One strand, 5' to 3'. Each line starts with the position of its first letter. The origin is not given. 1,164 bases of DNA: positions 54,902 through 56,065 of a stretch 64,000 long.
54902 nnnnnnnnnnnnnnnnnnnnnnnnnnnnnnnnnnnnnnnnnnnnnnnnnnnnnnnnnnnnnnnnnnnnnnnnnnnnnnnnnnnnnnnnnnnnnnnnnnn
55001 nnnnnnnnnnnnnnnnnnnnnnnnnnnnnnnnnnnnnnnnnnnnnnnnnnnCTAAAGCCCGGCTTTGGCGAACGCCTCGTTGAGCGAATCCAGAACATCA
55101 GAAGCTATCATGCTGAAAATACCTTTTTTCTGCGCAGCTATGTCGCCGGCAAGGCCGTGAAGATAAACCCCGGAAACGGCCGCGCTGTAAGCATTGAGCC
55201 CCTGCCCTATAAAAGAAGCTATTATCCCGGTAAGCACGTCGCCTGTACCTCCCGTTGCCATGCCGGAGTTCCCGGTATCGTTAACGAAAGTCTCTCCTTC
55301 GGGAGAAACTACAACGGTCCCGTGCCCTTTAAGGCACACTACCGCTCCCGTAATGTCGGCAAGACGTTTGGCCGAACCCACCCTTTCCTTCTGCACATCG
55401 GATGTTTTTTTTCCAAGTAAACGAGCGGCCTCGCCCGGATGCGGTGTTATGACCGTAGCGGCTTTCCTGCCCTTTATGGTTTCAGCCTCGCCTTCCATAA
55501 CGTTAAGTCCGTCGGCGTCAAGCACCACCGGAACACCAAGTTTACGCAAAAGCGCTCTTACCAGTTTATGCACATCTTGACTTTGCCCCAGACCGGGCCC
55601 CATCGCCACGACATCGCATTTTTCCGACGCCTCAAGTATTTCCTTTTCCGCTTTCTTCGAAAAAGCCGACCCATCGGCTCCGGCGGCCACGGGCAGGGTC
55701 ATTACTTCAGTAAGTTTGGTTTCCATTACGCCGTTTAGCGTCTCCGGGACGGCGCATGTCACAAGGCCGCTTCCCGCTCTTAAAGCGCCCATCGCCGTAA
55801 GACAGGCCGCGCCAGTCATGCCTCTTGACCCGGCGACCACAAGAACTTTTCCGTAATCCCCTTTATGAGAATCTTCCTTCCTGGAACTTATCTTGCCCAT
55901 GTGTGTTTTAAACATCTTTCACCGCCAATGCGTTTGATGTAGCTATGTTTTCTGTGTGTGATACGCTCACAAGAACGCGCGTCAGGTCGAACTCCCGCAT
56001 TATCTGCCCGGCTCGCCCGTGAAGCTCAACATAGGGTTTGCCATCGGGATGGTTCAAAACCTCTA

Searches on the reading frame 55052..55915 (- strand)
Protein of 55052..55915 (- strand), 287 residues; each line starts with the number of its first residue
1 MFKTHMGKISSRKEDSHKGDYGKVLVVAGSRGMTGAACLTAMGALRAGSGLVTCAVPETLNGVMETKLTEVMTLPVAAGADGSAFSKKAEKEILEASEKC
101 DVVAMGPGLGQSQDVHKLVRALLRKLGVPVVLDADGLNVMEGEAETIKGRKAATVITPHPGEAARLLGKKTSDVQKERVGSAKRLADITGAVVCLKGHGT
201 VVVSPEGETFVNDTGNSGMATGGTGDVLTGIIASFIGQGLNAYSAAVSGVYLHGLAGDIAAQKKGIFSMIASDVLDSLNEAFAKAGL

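Call 22: find_homologous_proteins(query=window:55052-55915:-, max_evalue=1e-40)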
Query window:55052-55915:- (287 aa): 7001 proteins with E <= 1e-40 among 8000 candidates; the best 120 are listed.
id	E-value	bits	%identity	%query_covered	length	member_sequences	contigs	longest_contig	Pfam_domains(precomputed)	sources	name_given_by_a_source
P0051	6.1e-177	605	100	100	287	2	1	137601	PF08543.18,PF01256.23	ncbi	-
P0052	3.6e-133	461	76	100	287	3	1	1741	PF01256.23,PF02110.21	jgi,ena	-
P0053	5.4e-129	447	72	100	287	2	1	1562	PF08543.18,PF01256.23,PF02110.21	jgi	jgi:ADP-dependent NAD(P)H-hydrate dehydratase / NAD(P)H-hydrate epimerase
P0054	6.9e-129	447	73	100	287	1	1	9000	PF08543.18,PF01256.23,PF02110.21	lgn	-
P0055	2.5e-127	442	72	100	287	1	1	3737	PF08543.18,PF01256.23,PF02110.21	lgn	-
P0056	1.7e-126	439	74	100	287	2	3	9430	PF01256.23,PF02110.21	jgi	jgi:ADP-dependent NAD(P)H-hydrate dehydratase / NAD(P)H-hydrate epimerase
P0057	1.8e-126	439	72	100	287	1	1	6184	PF08543.18,PF01256.23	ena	-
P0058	2.9e-126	439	71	100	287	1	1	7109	PF08543.18,PF01256.23,PF02110.21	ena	-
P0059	1.9e-119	416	70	100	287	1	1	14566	PF01256.23,PF02110.21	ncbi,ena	-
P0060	3.9e-116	405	66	100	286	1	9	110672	PF01256.23,PF02110.21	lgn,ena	-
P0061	4.9e-116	405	69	100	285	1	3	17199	PF01256.23,PF02110.21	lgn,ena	-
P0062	6.8e-115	401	65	100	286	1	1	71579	PF01256.23,PF02110.21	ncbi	ncbi:NAD(P)H-hydrate dehydratase [Candidatus Omnitrophota bacterium]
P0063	2.4e-113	396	66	100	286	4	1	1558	PF01256.23,PF02110.21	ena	-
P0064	3.3e-113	396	67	100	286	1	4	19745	PF08543.18,PF01256.23,PF02110.21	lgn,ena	-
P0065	5.4e-113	395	66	100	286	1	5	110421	PF01256.23,PF02110.21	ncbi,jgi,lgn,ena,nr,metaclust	ncbi:MAG: NAD(P)H-hydrate dehydratase [Candidatus Aadella gelida]|nr:NAD(P)H-hydrate dehydratase [Ca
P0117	1.7e-105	370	62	100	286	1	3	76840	PF01256.23,PF02110.21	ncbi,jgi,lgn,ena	-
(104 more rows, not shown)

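Call 23: find_encoding_contigs(protein=P0056, flank=10000, max_places=2)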
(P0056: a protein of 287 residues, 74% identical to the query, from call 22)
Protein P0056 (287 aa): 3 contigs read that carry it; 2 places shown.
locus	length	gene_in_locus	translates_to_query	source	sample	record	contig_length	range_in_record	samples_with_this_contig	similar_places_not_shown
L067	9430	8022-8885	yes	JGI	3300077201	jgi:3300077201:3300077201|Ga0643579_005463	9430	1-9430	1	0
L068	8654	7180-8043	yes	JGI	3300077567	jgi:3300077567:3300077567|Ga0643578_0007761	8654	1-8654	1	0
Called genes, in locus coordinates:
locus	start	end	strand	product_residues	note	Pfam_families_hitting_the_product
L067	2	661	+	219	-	?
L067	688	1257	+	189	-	PF02677:QueH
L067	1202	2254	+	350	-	PF01171:ATP_bind_3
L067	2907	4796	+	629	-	PF06480:FtsH_ext (faint), PF06068:TIP49 (weak), PF00004:AAA, PF07728:AAA_5 (weak), PF17862:AAA_lid_3, PF01434:Peptidase_M41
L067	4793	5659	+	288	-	PF00809:Pterin_bind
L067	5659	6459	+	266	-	PF19293:CdaA_N (weak), PF02457:DAC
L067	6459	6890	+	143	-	PF07949:YbbR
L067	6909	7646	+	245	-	PF03740:PdxJ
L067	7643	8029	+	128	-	PF01648:ACPS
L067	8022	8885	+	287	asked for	PF01256:Carb_kinase, PF02110:HK (faint)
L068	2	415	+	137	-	?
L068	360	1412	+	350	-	PF01171:ATP_bind_3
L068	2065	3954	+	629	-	PF06480:FtsH_ext (faint), PF06068:TIP49 (weak), PF00004:AAA, PF07728:AAA_5 (weak), PF17862:AAA_lid_3, PF01434:Peptidase_M41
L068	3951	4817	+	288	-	PF00809:Pterin_bind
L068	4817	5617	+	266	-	PF19293:CdaA_N (weak), PF02457:DAC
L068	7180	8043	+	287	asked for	PF01256:Carb_kinase, PF02110:HK (faint)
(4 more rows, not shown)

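Call 24: find_encoding_contigs(protein=P0059, flank=10000, max_places=1)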
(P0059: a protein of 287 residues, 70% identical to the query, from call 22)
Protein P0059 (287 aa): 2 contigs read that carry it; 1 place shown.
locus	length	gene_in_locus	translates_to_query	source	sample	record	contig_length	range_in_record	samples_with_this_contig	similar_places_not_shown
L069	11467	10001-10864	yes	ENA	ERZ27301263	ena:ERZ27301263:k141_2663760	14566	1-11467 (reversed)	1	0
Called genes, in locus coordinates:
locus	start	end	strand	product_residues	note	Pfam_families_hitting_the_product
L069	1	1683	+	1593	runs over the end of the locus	?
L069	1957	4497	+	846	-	-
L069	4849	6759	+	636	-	PF06068:TIP49 (weak), PF00004:AAA, PF07728:AAA_5 (weak), PF17862:AAA_lid_3, PF01434:Peptidase_M41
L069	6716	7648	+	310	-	PF00809:Pterin_bind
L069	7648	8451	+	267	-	PF02457:DAC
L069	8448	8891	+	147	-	PF07949:YbbR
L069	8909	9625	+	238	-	PF03740:PdxJ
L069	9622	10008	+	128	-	PF01648:ACPS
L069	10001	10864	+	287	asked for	PF01256:Carb_kinase, PF02110:HK (faint)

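Call 25: find_encoding_contigs(protein=P0060, flank=10000, max_places=1)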
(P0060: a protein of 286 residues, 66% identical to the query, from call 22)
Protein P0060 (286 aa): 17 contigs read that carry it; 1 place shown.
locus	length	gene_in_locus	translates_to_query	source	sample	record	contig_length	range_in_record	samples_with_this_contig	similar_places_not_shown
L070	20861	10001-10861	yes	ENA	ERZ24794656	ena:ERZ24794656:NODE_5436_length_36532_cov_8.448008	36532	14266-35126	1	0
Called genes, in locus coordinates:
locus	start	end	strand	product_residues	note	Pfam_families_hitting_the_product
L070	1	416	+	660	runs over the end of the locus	PF00270:DEAD (faint), PF04851:ResIII, PF13604:AAA_30 (faint), PF17757:UvrB_inter, PF27431:UvrB_3rd, PF00271:Helicase_C, PF12344:UvrB, PF02151:UVR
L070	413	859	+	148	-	PF09685:MamF_MmsF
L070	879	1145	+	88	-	PF03083:MtN3_slv, PF04193:PQ-loop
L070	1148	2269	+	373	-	PF00106:adh_short (weak), PF01073:3Beta_HSD, PF01370:Epimerase, PF02719:Polysacc_synt_2, PF04321:RmlD_sub_bind, PF13460:NAD_binding_10, PF16363:GDP_Man_Dehyd, PF07993:NAD_binding_4, +1 more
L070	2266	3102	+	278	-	PF00753:Lactamase_B, PF13691:Lactamase_B_4 (weak), PF23023:Anti-Pycsar_Apyc1, PF12706:Lactamase_B_2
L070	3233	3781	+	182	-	PF02677:QueH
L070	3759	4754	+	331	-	PF01171:ATP_bind_3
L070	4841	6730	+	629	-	PF06480:FtsH_ext, PF06068:TIP49 (weak), PF00004:AAA, PF07724:AAA_2 (faint), PF07728:AAA_5 (weak), PF17862:AAA_lid_3, PF01434:Peptidase_M41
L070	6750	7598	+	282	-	PF00809:Pterin_bind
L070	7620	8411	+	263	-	PF19293:CdaA_N (weak), PF02457:DAC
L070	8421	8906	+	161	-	PF07949:YbbR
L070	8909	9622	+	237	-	PF03740:PdxJ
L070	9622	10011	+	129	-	PF01648:ACPS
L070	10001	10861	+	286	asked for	PF01256:Carb_kinase, PF02110:HK (weak)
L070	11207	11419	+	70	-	-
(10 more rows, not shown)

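Call 26: find_encoding_contigs(protein=P0117, flank=10000, max_places=1)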
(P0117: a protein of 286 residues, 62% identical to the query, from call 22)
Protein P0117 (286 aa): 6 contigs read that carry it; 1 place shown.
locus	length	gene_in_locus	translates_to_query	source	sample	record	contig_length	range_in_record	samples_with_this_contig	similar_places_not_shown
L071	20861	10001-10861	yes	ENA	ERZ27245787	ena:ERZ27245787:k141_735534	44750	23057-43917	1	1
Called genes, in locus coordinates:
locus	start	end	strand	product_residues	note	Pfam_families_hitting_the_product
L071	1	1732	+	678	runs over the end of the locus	PF00270:DEAD (faint), PF04851:ResIII, PF17757:UvrB_inter, PF27431:UvrB_3rd, PF00271:Helicase_C, PF12344:UvrB, PF02151:UVR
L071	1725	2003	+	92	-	PF03083:MtN3_slv, PF04193:PQ-loop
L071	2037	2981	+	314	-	PF01073:3Beta_HSD, PF01370:Epimerase, PF02719:Polysacc_synt_2, PF04321:RmlD_sub_bind, PF05368:NmrA (weak), PF07993:NAD_binding_4, PF13460:NAD_binding_10, PF16363:GDP_Man_Dehyd, +1 more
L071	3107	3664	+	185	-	PF02677:QueH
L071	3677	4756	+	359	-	PF01171:ATP_bind_3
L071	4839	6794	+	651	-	PF06480:FtsH_ext, PF06068:TIP49 (weak), PF00004:AAA, PF07728:AAA_5 (weak), PF17862:AAA_lid_3, PF01434:Peptidase_M41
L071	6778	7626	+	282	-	PF00809:Pterin_bind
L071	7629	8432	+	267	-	PF02457:DAC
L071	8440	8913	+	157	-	-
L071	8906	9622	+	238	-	PF03740:PdxJ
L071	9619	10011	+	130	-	PF01648:ACPS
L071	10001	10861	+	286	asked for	PF01256:Carb_kinase, PF02110:HK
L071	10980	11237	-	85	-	-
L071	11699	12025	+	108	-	-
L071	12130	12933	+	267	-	-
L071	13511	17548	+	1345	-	PF00702:Hydrolase, PF13419:HAD_2 (faint), PF12710:HAD (weak)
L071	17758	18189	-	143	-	PF02661:Fic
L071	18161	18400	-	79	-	PF12651:RHH_3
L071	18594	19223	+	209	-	PF07238:PilZ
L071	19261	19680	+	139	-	PF22091:DUF6941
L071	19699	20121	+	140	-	PF00072:Response_reg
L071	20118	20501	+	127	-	PF01740:STAS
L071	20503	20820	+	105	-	-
